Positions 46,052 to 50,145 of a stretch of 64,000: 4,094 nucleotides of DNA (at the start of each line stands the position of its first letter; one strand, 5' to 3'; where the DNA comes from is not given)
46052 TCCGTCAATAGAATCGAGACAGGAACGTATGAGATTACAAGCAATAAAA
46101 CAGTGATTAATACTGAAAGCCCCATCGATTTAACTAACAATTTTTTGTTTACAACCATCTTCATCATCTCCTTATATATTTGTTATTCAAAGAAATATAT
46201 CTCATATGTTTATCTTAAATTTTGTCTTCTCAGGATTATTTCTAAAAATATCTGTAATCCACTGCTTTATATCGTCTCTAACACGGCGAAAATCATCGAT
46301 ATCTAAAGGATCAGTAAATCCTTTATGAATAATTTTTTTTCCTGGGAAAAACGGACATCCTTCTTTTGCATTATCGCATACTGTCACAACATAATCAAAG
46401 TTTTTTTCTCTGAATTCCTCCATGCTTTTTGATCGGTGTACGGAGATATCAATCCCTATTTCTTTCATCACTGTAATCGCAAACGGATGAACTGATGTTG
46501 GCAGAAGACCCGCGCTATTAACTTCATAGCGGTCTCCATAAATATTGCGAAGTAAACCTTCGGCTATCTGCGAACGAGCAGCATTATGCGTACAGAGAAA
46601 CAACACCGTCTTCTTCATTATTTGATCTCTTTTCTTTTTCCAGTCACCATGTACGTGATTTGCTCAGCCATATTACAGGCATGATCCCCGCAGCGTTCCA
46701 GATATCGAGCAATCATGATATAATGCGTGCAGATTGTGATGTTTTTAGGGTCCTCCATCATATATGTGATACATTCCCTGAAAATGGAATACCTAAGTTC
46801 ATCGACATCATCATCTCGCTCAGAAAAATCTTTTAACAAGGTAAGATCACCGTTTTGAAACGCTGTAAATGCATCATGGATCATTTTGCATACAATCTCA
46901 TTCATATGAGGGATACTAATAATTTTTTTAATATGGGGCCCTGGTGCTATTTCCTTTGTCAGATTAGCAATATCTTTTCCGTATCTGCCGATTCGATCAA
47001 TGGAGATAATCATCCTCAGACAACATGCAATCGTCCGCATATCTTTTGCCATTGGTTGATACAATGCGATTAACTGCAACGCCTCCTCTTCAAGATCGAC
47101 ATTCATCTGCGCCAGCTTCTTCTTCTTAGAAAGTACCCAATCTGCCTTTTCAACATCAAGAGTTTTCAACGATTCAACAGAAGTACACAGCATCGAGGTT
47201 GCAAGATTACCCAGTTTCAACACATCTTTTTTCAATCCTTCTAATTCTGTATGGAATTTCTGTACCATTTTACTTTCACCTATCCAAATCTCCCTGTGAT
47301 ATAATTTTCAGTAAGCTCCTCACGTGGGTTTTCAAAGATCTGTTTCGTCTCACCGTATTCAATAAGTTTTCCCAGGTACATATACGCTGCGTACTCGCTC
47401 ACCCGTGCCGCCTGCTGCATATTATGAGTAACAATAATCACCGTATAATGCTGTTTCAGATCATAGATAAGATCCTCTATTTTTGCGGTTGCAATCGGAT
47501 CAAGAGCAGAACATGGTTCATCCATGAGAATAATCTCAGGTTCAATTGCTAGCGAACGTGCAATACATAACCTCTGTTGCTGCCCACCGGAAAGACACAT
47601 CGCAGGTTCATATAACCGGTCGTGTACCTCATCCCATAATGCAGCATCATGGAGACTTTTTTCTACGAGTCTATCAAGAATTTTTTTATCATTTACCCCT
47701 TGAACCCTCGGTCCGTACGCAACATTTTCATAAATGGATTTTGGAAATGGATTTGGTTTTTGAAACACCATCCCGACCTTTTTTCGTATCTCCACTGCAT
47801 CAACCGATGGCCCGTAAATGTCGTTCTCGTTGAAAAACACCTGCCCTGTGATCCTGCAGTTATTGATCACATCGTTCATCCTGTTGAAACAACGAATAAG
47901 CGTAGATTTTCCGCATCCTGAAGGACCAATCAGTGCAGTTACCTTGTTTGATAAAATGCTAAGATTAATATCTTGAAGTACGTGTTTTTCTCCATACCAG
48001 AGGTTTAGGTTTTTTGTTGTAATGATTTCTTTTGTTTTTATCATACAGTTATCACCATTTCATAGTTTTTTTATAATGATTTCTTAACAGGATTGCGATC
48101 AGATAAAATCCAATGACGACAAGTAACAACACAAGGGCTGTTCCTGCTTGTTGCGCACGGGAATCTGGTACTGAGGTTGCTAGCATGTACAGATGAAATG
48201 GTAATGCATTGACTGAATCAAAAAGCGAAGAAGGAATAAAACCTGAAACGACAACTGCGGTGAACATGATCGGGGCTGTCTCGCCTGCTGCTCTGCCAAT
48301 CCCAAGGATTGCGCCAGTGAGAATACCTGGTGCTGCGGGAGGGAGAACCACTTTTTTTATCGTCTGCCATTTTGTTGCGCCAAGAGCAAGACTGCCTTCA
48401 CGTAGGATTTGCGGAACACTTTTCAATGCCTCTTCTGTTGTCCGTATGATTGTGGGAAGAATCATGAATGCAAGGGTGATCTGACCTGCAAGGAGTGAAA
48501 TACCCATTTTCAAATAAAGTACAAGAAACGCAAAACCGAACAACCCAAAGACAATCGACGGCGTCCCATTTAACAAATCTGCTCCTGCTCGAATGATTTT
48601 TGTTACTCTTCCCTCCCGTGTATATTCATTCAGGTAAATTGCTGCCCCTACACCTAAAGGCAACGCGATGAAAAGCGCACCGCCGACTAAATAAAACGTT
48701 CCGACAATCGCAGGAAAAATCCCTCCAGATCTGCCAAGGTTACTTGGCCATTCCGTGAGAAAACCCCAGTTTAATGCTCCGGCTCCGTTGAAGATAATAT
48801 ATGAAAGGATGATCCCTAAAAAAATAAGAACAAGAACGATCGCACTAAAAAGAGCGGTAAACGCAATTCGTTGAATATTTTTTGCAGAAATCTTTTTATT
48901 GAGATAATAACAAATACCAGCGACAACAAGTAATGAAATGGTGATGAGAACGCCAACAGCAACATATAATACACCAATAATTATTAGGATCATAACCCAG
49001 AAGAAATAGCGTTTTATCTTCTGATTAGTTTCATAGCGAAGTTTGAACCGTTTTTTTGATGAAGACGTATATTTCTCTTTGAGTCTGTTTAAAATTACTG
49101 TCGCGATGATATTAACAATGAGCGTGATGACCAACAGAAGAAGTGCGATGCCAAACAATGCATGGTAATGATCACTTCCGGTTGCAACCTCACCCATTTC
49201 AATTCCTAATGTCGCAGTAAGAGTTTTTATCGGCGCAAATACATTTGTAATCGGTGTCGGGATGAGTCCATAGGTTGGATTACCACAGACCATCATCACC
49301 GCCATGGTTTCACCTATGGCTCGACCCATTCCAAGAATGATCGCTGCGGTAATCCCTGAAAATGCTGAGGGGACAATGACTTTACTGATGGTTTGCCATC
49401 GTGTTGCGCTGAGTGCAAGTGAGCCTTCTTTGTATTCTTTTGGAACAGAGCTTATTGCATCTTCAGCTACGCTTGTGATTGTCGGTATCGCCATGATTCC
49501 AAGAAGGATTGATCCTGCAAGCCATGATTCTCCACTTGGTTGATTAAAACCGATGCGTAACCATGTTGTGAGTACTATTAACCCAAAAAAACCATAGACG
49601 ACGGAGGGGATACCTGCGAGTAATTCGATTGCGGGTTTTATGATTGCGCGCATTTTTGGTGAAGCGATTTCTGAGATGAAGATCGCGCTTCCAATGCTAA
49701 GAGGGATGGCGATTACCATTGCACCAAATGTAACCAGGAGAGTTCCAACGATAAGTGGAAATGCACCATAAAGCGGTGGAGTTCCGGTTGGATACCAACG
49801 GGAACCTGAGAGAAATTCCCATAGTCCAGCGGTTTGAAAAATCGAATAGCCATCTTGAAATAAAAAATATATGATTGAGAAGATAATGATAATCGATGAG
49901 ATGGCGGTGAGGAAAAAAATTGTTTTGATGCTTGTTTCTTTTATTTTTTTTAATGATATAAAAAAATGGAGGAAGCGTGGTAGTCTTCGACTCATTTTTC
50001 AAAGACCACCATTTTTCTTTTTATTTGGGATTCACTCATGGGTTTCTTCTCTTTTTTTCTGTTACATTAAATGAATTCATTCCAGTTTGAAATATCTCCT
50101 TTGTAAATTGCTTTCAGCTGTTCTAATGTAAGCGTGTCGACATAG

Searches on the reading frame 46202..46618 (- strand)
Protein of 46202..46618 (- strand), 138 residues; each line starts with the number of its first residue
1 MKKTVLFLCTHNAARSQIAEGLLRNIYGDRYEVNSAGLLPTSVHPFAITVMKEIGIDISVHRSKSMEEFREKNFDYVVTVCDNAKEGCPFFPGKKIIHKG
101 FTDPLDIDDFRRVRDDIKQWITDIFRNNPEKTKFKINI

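Call 53: search_protein_families(library=pfam, proteins=[window:46202-46618:-], max_evalue=0.001)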
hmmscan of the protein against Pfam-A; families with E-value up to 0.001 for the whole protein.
window:46202-46618:- (138 aa): 1 family
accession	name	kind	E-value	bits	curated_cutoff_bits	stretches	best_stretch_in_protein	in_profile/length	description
PF01451.26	LMWPc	-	6.6e-20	72.2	23.2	1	5-123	1-142/144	Low molecular weight phosphotyrosine protein phosphatase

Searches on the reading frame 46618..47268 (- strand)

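Call 3: search_protein_families(library=pfam, proteins=[window:46618-47268:-], max_evalue=0.01)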
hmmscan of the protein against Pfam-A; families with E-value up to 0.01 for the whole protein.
window:46618-47268:- (216 aa): 2 families
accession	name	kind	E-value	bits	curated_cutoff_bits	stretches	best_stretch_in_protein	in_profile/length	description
PF01895.24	PhoU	-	5e-42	142.6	23.5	2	119-204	1-89/89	PhoU domain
PF03954.19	Lectin_N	-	0.0036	17.6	28.3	1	4-85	61-138/140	Hepatic lectin, N-terminal domain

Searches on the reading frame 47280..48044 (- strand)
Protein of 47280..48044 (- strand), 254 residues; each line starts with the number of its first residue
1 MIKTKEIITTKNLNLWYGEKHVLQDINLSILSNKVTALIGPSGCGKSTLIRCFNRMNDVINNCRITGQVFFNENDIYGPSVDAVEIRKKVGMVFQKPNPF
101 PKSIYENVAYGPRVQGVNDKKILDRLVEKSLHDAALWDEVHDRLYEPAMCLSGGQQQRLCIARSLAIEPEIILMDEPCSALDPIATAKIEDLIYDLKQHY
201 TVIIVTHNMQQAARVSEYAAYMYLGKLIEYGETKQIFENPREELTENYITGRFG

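Call 3: search_protein_families(library=pfam, proteins=[window:47280-48044:-], max_evalue=0.01)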
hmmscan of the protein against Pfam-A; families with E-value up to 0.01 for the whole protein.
window:47280-48044:- (254 aa): 9 families
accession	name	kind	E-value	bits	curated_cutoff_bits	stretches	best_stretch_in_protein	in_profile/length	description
PF00005.33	ABC_tran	-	1.1e-28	101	25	1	23-178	1-136/137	ABC transporter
PF13304.12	AAA_21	-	5.7e-12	46.7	27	2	134-209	221-300/304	AAA domain, putative AbiEii toxin, Type IV TA system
PF02463.25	SMC_N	-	3.6e-08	33.5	40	1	31-217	22-207/220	RecF/RecN/SMC N terminal domain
PF03193.22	RsgA_GTPase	-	0.00012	22.4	30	1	29-54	102-127/174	RsgA GTPase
PF13401.12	AAA_22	-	0.00025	21.8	27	1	33-135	5-83/130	AAA domain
PF13476.12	AAA_23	-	0.00038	21.6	27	1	24-53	13-39/201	AAA domain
PF13555.12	AAA_29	-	0.0015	18.7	27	1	31-50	20-39/61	P-loop containing region of AAA domain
PF20703.3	nSTAND1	-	0.0022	18.1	27.1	1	12-52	12-52/379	Novel STAND NTPase 1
PF13191.12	AAA_16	-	0.0066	17.4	32.6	0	37-58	28-50/167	AAA ATPase domain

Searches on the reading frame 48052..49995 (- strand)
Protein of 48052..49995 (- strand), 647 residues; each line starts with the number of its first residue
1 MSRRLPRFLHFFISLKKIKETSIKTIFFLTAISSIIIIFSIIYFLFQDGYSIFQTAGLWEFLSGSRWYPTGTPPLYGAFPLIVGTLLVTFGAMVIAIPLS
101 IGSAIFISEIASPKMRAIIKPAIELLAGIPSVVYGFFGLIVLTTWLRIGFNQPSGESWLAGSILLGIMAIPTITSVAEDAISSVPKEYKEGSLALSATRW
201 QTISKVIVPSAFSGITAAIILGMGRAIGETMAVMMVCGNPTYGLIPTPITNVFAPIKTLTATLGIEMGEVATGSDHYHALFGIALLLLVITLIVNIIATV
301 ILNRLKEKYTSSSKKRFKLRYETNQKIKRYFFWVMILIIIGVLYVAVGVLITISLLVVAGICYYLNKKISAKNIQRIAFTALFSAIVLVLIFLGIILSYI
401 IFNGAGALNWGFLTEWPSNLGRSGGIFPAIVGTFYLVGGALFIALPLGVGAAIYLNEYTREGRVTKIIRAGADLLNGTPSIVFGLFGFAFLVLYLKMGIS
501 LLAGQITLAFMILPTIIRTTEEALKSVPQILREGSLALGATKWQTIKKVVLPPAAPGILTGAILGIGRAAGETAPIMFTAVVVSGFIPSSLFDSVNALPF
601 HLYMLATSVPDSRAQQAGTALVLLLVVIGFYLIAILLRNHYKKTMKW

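Call 3: search_protein_families(library=pfam, proteins=[window:48052-49995:-], max_evalue=0.01)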
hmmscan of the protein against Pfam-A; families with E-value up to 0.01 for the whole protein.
window:48052-49995:- (647 aa): 1 family
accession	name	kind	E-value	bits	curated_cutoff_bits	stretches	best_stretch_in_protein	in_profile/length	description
PF00528.27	BPD_transp_1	-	7.5e-37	127.3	26.4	2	109-306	10-183/184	Binding-protein-dependent transport system inner membrane component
